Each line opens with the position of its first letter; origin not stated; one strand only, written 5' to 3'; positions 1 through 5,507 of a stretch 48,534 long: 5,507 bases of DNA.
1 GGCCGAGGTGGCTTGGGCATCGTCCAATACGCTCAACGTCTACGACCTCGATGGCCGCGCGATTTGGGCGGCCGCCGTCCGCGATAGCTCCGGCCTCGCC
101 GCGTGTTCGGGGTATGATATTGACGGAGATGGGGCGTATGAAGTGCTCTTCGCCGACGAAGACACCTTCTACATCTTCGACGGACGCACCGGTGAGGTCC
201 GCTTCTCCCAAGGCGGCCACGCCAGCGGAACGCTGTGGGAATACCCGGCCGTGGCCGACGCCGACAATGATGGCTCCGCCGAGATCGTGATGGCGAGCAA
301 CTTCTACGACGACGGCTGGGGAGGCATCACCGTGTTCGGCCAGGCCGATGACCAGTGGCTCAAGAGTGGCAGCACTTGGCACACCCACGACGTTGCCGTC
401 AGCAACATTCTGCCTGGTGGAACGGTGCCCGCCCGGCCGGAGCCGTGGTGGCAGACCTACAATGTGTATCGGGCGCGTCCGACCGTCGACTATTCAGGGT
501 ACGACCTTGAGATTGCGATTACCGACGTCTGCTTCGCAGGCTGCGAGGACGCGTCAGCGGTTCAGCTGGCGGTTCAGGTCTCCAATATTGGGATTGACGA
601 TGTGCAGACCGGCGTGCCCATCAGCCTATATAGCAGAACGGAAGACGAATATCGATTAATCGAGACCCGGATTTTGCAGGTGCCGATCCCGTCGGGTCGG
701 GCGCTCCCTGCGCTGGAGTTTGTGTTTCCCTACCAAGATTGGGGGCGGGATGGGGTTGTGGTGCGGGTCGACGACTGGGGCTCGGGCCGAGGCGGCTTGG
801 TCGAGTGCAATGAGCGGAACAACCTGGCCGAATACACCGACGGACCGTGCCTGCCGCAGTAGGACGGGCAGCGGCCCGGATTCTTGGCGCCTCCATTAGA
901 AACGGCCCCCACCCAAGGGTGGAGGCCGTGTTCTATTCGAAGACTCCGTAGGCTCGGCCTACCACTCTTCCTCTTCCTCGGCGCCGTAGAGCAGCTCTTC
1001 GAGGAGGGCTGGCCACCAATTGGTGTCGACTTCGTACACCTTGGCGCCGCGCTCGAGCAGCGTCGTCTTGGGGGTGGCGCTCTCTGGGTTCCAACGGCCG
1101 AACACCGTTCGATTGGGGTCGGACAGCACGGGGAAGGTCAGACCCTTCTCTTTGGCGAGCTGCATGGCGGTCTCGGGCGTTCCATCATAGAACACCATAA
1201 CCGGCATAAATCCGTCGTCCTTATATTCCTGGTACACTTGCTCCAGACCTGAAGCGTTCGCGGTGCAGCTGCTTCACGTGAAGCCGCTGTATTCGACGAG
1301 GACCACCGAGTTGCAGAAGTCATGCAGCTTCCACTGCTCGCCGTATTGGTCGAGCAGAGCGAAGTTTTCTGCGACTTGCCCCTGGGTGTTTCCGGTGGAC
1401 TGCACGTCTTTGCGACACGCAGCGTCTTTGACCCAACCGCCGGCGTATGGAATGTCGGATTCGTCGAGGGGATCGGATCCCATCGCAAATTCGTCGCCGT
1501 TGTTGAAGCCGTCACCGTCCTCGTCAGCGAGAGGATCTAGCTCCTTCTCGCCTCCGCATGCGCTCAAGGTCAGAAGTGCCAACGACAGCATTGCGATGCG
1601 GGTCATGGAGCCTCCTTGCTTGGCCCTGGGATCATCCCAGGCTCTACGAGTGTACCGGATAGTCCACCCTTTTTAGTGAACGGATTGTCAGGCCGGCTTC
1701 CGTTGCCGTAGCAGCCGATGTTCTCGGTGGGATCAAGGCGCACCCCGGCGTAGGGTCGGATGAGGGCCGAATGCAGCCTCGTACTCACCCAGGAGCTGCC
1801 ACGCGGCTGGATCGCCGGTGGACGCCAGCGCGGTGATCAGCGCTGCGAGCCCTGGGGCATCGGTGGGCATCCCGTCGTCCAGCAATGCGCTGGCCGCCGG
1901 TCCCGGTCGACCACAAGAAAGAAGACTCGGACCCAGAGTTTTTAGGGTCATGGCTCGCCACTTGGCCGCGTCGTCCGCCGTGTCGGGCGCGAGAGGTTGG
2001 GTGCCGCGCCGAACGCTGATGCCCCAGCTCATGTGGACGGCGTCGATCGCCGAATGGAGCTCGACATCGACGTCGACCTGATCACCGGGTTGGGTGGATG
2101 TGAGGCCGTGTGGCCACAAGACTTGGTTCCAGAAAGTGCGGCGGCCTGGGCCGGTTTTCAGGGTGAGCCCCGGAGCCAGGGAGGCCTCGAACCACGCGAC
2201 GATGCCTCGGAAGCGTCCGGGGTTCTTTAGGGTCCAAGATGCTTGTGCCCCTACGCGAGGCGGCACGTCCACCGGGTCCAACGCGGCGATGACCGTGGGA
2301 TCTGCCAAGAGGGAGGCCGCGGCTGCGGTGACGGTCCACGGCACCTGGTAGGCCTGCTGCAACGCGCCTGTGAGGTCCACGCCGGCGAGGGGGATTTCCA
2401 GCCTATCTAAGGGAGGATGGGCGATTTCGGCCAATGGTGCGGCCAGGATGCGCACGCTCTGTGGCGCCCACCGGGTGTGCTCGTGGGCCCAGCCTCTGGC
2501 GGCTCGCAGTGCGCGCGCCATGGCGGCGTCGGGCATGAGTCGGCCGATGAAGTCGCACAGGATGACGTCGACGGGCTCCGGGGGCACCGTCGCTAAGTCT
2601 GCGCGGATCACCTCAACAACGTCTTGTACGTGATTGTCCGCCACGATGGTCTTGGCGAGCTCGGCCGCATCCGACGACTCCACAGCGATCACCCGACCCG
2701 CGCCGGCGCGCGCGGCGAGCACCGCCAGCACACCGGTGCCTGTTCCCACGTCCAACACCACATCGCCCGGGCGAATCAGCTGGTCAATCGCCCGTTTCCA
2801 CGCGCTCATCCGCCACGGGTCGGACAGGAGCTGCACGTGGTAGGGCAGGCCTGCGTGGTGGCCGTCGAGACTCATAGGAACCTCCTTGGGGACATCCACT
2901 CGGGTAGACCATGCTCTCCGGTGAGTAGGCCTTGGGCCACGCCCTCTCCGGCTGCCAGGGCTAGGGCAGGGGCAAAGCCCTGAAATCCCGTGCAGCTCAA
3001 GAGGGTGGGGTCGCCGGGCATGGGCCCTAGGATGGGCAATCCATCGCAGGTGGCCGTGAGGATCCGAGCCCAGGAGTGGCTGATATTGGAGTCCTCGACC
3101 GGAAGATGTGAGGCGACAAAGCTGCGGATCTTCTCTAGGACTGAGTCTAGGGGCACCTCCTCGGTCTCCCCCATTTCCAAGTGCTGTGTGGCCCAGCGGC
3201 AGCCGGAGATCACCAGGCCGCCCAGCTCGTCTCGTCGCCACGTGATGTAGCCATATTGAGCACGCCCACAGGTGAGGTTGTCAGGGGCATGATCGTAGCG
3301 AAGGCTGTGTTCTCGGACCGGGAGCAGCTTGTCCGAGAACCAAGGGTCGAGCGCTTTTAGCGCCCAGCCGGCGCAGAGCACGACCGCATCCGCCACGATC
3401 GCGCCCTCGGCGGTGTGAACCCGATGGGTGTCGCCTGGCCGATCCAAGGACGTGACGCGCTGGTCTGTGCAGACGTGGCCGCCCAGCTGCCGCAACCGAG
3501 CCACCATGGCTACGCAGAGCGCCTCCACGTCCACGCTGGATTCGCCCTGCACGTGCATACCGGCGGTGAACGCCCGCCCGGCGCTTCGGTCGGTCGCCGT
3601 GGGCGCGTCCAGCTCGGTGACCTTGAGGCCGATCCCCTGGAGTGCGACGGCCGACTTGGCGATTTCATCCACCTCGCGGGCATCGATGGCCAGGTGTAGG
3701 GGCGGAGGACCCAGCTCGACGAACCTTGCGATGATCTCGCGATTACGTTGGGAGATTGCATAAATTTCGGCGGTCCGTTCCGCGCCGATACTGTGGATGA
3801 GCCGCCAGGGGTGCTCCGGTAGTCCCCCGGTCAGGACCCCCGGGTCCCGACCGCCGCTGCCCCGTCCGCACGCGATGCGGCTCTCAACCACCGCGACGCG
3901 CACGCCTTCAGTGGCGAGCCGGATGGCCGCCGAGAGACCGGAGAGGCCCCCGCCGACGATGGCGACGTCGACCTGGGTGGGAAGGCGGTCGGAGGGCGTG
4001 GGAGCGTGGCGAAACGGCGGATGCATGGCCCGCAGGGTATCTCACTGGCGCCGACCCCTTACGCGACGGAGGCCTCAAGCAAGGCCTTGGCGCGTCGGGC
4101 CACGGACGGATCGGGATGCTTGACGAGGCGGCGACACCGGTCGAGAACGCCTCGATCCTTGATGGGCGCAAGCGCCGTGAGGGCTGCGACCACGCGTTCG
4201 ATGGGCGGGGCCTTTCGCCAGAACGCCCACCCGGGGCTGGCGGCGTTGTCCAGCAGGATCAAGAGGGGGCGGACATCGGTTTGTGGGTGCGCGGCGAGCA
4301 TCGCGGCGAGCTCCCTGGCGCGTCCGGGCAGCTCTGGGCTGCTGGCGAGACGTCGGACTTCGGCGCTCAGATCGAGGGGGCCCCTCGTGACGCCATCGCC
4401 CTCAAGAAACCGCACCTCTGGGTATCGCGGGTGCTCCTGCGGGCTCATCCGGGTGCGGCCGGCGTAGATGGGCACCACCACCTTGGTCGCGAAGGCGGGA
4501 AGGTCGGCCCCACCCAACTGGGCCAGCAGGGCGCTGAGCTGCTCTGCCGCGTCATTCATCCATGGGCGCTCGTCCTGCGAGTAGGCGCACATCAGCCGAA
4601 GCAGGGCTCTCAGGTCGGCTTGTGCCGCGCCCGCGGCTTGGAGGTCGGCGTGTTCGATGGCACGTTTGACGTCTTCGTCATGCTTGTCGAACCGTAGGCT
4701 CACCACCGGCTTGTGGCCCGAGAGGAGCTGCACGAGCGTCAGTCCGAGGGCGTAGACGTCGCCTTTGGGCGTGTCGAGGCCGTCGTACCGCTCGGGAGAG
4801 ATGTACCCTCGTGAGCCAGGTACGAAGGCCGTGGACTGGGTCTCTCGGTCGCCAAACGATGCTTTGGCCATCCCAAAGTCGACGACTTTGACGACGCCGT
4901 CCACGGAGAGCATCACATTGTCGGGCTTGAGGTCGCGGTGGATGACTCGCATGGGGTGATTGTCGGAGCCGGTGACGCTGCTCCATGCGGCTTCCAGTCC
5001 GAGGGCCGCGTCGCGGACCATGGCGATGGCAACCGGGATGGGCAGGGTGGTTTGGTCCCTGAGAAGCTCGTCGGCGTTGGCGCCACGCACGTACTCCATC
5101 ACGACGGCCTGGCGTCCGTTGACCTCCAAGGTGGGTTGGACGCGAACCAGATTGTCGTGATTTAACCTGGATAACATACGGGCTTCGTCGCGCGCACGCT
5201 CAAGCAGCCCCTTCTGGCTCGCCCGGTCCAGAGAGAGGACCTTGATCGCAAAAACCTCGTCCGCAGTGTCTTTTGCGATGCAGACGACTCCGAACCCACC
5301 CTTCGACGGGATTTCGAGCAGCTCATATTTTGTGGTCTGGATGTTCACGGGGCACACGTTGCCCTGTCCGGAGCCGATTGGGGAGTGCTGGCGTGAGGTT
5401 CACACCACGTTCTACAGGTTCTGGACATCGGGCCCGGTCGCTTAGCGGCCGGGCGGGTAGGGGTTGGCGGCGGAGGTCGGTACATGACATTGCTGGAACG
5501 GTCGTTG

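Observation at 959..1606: In-frame TGA at the CxxC position of a thioredoxin-fold lipoprotein: predicted UxxC selenoprotein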

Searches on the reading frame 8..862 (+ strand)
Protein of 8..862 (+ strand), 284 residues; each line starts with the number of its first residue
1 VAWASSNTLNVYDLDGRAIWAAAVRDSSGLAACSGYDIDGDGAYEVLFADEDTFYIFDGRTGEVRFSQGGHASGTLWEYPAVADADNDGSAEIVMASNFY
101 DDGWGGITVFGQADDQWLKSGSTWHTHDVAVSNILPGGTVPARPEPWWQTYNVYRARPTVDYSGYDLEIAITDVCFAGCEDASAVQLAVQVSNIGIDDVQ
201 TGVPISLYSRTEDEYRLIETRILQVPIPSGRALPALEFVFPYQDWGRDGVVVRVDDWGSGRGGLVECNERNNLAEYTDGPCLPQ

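Call 39: search_protein_families(library=pfam, proteins=[window:8-862:+], max_evalue=0.00001)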
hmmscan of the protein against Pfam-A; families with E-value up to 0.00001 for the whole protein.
window:8-862:+ (284 aa): 1 family
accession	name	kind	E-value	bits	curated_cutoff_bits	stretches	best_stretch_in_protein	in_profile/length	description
PF13517.12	FG-GAP_3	-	1.7e-07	32.2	26.9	1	37-94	1-60/61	FG-GAP-like repeat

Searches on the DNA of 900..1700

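Call 9: search_rna_families(source=window, start=900, end=1700, threshold=evalue, max_evalue=10)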
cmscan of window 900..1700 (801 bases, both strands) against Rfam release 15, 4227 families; matches with E-value up to 10: 3.
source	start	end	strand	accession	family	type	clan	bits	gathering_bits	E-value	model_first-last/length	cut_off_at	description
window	900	1188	-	RF02225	sX6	Gene; sRNA;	-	14.5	40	0.22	1-323/342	3'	Proteobacterial sRNA sX6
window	1036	1096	+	RF00454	p27_CRE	Cis-reg;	-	14.3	42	8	1-59/59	no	p27 cis-regulatory element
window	900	936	-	RF02867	ncS011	Gene; sRNA;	-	11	48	3.4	168-204/207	3'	Burkholderia sRNA 11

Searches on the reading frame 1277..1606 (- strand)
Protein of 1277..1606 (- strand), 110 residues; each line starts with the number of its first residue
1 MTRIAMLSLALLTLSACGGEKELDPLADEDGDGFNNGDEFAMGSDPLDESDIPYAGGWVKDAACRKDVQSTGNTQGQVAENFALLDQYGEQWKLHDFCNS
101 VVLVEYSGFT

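Call 36: find_encoding_contigs(protein=window:1277-1606:-, flank=10000, max_places=6)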
Protein seq(110 aa) (110 aa): no gene with exactly this product is on record in the collection.

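Call 66: search_protein_representatives(alignment_id=A5)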
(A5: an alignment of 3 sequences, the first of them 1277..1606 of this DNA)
Query: 3 sequences, 125 profile positions. Proteins with E-value up to 0.001 (for the whole library): 934; up to 1e-10: 179; up to 1e-30: 3. The best 150 are listed.
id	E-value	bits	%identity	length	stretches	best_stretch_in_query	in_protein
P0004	1.2e-43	164.6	-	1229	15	24-70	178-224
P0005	6.0e-38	146.2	-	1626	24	43-75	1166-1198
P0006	4.8e-36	140.0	-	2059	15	40-78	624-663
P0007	3.3e-30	121.2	-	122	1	8-124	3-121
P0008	5.8e-29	117.1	-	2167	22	34-70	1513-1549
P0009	1.2e-28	116.2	-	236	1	11-120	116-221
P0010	3.1e-28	114.8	-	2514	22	44-74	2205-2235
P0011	3.6e-26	108.1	-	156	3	40-125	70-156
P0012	1.4e-24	103.0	-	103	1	35-125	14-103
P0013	2.7e-24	102.1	-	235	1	27-121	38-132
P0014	1.6e-23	99.6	-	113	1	51-125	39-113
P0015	3.1e-23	98.6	-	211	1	38-122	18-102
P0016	9.8e-23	97.0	-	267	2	44-122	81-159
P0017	1.1e-21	93.6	-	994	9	38-75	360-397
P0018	1.5e-21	93.2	-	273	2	43-120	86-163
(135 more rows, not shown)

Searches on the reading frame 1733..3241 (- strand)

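Call 39: search_protein_families(library=pfam, proteins=[window:1733-3241:-], max_evalue=0.00001)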
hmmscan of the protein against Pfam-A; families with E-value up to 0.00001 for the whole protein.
window:1733-3241:- (502 aa): 5 families
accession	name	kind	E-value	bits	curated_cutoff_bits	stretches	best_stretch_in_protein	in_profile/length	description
PF06325.19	PrmA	-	2.5e-11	44.1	22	1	151-233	154-236/296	Ribosomal protein L11 methyltransferase (PrmA)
PF13649.12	Methyltransf_25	-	1.4e-08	35.7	27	1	162-249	1-90/97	Methyltransferase domain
PF13847.12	Methyltransf_31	-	1.5e-06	28.4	27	1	157-254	2-103/145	Methyltransferase domain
PF02475.24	TRM5-TYW2_MTfase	-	3.1e-06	27.7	28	1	150-233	28-114/164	TRM5/TYW2 methyltransferase domain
PF13489.12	Methyltransf_23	-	7.1e-06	26.3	27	0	147-229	8-87/164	Methyltransferase domain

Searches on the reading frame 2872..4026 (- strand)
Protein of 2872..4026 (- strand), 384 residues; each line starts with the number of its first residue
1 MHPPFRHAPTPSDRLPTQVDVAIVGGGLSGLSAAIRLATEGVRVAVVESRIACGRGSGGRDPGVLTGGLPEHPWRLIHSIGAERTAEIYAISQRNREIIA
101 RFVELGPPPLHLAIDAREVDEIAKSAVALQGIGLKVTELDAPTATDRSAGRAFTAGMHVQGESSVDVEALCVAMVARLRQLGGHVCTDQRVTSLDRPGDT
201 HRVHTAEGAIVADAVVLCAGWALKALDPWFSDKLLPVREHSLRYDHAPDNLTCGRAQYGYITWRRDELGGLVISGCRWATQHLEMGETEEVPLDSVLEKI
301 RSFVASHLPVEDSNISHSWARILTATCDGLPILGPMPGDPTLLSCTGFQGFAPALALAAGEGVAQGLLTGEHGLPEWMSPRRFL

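Call 39: search_protein_families(library=pfam, proteins=[window:2872-4026:-], max_evalue=0.00001)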
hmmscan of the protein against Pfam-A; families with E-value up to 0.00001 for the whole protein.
window:2872-4026:- (384 aa): 7 families
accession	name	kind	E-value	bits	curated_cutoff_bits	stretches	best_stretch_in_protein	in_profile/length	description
PF01266.30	DAO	-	1.3e-40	140.4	27.9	1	20-364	1-351/353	FAD dependent oxidoreductase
PF13450.12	NAD_binding_8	-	1.1e-07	32.5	21.9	1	23-80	1-55/68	NAD(P)-binding Rossmann-like domain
PF01946.23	Thi4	-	1.1e-07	31.9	26.2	1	18-59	17-59/235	Thi4 family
PF01593.30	Amino_oxidase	-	3.9e-07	30.1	19.8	0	172-220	208-255/443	Flavin containing amine oxidoreductase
PF00890.30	FAD_binding_2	-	2e-06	27.7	20.4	1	20-207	1-179/414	FAD binding domain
PF07992.20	Pyr_redox_2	-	4.7e-06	26.7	26.1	0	20-50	2-32/291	Pyridine nucleotide-disulphide oxidoreductase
PF01494.25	FAD_binding_3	-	5.1e-06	26.4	22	1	19-50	2-33/349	FAD binding domain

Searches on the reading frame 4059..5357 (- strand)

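Call 39: search_protein_families(library=pfam, proteins=[window:4059-5357:-], max_evalue=0.00001)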
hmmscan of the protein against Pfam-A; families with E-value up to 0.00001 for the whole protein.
window:4059-5357:- (432 aa): 3 families
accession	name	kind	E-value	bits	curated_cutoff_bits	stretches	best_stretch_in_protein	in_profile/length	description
PF00069.31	Pkinase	-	2.4e-35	122.6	31.7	1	19-271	9-258/263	Protein kinase domain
PF07714.23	PK_Tyr_Ser-Thr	-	5.6e-24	85.3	23.1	1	19-274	9-258/258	Protein tyrosine and serine/threonine kinase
PF01636.29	APH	-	2.9e-06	27.7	23.2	0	127-165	164-198/239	Phosphotransferase enzyme family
